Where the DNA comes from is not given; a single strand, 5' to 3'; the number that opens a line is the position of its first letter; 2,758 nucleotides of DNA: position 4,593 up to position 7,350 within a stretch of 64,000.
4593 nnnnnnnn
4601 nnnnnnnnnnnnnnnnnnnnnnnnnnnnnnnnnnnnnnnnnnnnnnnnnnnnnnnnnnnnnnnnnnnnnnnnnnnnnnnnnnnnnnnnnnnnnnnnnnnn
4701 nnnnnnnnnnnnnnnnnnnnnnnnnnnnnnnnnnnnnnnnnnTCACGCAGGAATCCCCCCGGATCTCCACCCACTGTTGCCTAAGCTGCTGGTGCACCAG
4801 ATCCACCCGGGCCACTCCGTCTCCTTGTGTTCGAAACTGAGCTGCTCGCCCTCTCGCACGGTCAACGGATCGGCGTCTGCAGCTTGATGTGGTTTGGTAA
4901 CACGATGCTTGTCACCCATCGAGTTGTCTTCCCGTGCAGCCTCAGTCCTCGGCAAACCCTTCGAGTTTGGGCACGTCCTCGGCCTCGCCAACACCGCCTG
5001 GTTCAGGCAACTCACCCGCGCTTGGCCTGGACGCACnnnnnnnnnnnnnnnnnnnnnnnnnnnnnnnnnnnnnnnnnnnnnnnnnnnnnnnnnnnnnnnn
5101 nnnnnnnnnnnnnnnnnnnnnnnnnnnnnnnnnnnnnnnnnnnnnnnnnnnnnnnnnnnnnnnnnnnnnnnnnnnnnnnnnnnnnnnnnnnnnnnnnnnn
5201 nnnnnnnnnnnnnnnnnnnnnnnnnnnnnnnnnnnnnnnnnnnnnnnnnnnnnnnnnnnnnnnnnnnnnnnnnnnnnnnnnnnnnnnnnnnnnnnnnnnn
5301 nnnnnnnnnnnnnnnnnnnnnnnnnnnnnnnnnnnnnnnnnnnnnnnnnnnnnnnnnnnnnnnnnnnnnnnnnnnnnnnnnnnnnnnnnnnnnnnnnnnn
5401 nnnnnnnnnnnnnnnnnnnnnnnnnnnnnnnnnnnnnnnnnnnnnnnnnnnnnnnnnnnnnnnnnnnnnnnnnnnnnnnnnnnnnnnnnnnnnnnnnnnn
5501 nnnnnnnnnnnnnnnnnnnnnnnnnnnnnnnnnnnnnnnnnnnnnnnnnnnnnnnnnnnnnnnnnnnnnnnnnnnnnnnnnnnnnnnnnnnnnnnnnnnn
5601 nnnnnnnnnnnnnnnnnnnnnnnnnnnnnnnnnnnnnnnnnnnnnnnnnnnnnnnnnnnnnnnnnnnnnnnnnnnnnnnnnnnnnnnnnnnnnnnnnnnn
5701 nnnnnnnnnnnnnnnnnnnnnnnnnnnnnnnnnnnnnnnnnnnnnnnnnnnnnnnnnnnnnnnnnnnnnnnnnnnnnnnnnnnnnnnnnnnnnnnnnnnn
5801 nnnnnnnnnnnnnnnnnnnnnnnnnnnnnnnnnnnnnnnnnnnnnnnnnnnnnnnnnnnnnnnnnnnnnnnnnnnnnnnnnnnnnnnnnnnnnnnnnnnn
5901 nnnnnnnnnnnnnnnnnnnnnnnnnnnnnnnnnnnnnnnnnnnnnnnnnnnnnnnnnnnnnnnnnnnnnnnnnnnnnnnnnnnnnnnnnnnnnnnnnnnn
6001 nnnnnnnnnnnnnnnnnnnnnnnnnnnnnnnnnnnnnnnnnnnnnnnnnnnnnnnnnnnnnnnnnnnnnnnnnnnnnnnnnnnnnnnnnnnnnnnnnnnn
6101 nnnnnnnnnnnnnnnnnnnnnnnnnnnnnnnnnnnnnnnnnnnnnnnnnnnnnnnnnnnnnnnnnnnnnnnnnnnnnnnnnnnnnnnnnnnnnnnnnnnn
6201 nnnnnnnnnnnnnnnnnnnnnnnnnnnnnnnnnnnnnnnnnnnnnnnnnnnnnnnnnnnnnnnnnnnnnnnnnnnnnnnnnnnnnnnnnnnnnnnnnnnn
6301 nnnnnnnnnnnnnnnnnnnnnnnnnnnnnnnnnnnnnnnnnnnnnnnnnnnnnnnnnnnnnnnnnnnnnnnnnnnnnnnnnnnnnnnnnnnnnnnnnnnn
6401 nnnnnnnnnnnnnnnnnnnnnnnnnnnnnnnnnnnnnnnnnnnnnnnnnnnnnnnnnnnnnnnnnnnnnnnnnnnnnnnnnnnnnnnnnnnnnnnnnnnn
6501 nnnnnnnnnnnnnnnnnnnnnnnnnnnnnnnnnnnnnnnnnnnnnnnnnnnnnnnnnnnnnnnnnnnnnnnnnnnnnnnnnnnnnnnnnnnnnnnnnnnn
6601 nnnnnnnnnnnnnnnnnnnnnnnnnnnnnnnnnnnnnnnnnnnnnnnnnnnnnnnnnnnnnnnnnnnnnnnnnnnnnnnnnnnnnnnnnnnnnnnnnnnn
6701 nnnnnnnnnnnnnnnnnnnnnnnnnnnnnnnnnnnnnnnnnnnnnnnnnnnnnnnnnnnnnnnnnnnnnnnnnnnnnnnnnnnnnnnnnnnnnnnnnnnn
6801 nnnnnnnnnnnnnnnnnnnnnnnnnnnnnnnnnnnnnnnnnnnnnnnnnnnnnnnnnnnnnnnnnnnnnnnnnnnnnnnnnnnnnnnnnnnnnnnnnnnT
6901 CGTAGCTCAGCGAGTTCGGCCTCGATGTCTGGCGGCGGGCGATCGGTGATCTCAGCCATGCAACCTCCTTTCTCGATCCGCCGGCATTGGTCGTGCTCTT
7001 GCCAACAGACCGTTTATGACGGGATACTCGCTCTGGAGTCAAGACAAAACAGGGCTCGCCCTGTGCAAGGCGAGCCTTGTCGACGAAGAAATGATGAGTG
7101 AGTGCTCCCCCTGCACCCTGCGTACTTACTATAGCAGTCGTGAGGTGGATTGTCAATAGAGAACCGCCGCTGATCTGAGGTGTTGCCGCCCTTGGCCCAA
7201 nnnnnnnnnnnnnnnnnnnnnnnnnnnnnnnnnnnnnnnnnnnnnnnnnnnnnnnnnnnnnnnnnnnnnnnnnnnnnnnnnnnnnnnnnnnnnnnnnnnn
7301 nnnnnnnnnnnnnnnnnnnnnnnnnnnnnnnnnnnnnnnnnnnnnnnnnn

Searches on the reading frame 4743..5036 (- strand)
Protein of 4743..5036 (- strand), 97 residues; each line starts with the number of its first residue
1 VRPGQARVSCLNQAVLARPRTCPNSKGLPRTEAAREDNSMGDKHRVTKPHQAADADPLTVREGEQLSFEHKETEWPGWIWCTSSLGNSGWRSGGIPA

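Call 3: search_protein_families(library=pfam, proteins=[window:4743-5036:-], max_evalue=0.01)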
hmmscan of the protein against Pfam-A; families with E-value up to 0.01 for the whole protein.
window:4743-5036:- (97 aa): 2 families
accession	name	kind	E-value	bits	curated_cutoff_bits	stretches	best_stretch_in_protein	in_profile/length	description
PF14604.12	SH3_9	-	0.00026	21.2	30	1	47-89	2-41/49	Variant SH3 domain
PF07653.23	SH3_2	-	0.0028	17.7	21.8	1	44-90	2-46/55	Variant SH3 domain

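Call 4: search_protein_families(library=padloc, proteins=[window:4743-5036:-], max_evalue=0.01)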
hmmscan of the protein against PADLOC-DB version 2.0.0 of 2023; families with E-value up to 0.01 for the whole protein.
window:4743-5036:- (97 aa): 0 families

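Call 5: search_protein_families(library=ncbifam, proteins=[window:4743-5036:-], max_evalue=0.01)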
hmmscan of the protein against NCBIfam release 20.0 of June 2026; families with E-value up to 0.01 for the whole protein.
window:4743-5036:- (97 aa): 0 families

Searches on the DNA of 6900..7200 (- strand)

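Call 59: search_rna_families(source=window, start=6900, end=7200, threshold=evalue, max_evalue=10)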
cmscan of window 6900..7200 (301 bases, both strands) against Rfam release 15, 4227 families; matches with E-value up to 10: 5.
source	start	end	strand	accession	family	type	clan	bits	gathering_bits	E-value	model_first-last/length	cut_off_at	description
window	7039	7089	+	RF00392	SNORA5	Gene; snRNA; snoRNA; HACA-box;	CL00024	16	30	0.44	6-57/134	no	Small nucleolar RNA SNORA5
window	7048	7081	-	RF03941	mir-3158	Gene; miRNA;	-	15.7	97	3.4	1-81/81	no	mir-3158 microRNA precursor family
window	7048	7081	+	RF03941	mir-3158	Gene; miRNA;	-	14.2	97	8.3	1-81/81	no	mir-3158 microRNA precursor family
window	6900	6942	+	RF01549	TB8Cs2H1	Gene; snRNA; snoRNA; HACA-box;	-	13.7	40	4.2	23-65/65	5'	Trypanosomatid snoRNA TB8Cs2H1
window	6969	7068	+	RF01514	Afu_513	Gene; snRNA; snoRNA; CD-box;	-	10.2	48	6.1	1-103/103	no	A. fumigatus snoRNA Afu_513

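Call 66: build_rna_model(alignment_id=A6)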
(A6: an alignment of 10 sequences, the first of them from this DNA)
Model R1 built from alignment A6 (10 sequences, 91 columns); structure: RNAalifold consensus.
model positions 87; base pairs 20; branch points 1; effective number of sequences 2.04; information 0.654 bits per position. Calibrated on 0.2 Mb of random sequence (short: E-values are rough).
structure used (alignment columns):
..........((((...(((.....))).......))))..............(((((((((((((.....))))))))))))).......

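Call 67: search_with_rna_model(model_id=R1, source=window, max_evalue=1, filters=off)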
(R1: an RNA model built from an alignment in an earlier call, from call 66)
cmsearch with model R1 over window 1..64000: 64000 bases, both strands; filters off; matches with E-value up to 1: 9.
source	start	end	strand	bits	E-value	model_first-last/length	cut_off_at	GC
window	4427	4512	-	92.7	5.8e-26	1-87/87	no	0.57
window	7044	7127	-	91.8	1.1e-25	1-87/87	no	0.57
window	12120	12210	-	74.1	2e-20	1-87/87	no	0.63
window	10982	11058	-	58.3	1.1e-15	1-87/87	no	0.64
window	21495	21574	-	33.5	2.8e-08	1-87/87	no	0.61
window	7048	7078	+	17.7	0.0015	47-80/87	no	0.65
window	13450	13542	-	16.3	0.0039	1-87/87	no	0.57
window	12123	12157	+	15.4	0.0075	46-80/87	no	0.6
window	4430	4464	+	15.3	0.0078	46-80/87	no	0.69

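Call 84: search_with_rna_model(model_id=R1, sources=[L007, L009, L012, L095, L096, L097, L098, L099, L100, L101, L102, L103, L104, L105, L106, L107, L108, L109, L110, L111, L112, L113, L114, L115, L001, L013, L018, L020, L023, L031, L033, L037, L077, L122, L123, L125], max_evalue=0.001)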
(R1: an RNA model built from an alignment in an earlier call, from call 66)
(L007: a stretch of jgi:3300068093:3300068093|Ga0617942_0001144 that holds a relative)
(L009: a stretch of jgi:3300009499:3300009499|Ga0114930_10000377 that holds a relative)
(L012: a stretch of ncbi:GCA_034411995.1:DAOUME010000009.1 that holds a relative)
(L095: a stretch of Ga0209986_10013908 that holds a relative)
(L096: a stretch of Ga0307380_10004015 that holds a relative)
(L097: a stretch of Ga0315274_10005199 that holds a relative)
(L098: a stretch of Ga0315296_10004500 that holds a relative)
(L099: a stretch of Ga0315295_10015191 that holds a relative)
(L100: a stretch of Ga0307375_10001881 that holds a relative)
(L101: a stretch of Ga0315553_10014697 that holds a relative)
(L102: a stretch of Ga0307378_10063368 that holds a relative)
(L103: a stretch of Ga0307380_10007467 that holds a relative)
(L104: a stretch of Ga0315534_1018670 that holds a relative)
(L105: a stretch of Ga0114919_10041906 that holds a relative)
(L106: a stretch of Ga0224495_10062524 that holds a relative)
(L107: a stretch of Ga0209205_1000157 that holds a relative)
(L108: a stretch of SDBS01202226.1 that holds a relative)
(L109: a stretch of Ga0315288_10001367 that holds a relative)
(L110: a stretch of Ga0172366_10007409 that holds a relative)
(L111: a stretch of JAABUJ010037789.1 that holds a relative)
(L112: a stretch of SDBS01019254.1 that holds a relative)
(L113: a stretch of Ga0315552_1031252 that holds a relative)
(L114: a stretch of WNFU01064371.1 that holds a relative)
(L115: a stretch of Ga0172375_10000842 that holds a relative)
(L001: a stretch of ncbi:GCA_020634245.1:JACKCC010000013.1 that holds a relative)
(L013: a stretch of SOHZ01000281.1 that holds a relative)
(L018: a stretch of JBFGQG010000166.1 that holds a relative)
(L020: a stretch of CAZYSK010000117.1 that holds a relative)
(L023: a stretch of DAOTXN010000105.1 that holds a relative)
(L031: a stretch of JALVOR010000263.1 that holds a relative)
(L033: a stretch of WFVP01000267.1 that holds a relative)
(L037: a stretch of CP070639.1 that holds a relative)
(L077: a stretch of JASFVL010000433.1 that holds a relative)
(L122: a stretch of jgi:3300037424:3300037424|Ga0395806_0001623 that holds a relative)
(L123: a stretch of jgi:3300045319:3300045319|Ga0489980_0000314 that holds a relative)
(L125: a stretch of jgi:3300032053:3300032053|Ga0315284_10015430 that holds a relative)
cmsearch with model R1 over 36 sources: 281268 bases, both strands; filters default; matches with E-value up to 0.001: 14.
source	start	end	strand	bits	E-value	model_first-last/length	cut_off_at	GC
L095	5357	5443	+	100.2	1.4e-27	1-87/87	no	0.55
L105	831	917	+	100.2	1.4e-27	1-87/87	no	0.55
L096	8636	8722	+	96.1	2.4e-26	1-87/87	no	0.6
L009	4816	4900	+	94.8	5.9e-26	1-87/87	no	0.58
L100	7435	7521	+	92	4e-25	1-87/87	no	0.54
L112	4790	4873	+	91.8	4.7e-25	1-87/87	no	0.57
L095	3122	3209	+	91.1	7.7e-25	1-87/87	no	0.59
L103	4226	4312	+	86.2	2.1e-23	1-87/87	no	0.56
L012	10884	10970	+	78.5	4.3e-21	1-87/87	no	0.57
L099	6347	6433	+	77.5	8.9e-21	1-87/87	no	0.55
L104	2984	3072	+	74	1e-19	1-87/87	no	0.6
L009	8947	9032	+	68.9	3.4e-18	1-87/87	no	0.6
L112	856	932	+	60.6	9.9e-16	1-87/87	no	0.64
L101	4982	5068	+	51.1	6.9e-13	1-87/87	no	0.57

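Call 85: search_with_rna_model(model_id=R1, sources=[window, L009, L012, L095, L096, L099, L100, L101, L103, L104], max_evalue=0.000001, make_alignment=true)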
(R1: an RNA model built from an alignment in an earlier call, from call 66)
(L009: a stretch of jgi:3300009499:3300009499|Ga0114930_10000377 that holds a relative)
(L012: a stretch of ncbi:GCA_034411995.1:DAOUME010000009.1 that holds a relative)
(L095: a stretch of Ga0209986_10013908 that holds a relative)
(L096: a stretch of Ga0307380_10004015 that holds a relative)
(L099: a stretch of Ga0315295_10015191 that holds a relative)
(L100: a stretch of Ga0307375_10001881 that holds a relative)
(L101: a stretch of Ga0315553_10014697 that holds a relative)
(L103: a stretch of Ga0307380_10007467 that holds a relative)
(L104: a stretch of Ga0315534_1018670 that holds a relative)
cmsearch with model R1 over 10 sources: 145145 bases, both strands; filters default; matches with E-value up to 0.000001: 16.
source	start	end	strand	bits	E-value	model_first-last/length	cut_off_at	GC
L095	5357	5443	+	100.2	7.3e-28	1-87/87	no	0.55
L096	8636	8722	+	96.1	1.2e-26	1-87/87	no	0.6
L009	4816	4900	+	94.8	3.1e-26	1-87/87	no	0.58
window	4427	4512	-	92.7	1.3e-25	1-87/87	no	0.57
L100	7435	7521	+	92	2.1e-25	1-87/87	no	0.54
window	7044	7127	-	91.8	2.4e-25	1-87/87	no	0.57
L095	3122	3209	+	91.1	4e-25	1-87/87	no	0.59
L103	4226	4312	+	86.2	1.1e-23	1-87/87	no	0.56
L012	10884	10970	+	78.5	2.2e-21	1-87/87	no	0.57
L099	6347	6433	+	77.5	4.6e-21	1-87/87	no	0.55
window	12120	12210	-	74.1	4.6e-20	1-87/87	no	0.63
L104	2984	3072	+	74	5.2e-20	1-87/87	no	0.6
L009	8947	9032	+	68.9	1.7e-18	1-87/87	no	0.6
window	10982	11058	-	58.3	2.4e-15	1-87/87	no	0.64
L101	4982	5068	+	51.1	3.6e-13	1-87/87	no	0.57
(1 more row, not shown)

Alignment A8: 16 matches aligned to the model, 104 columns, each read 5' to 3' on its own strand. Consensus structure (alignment columns), stored with it:
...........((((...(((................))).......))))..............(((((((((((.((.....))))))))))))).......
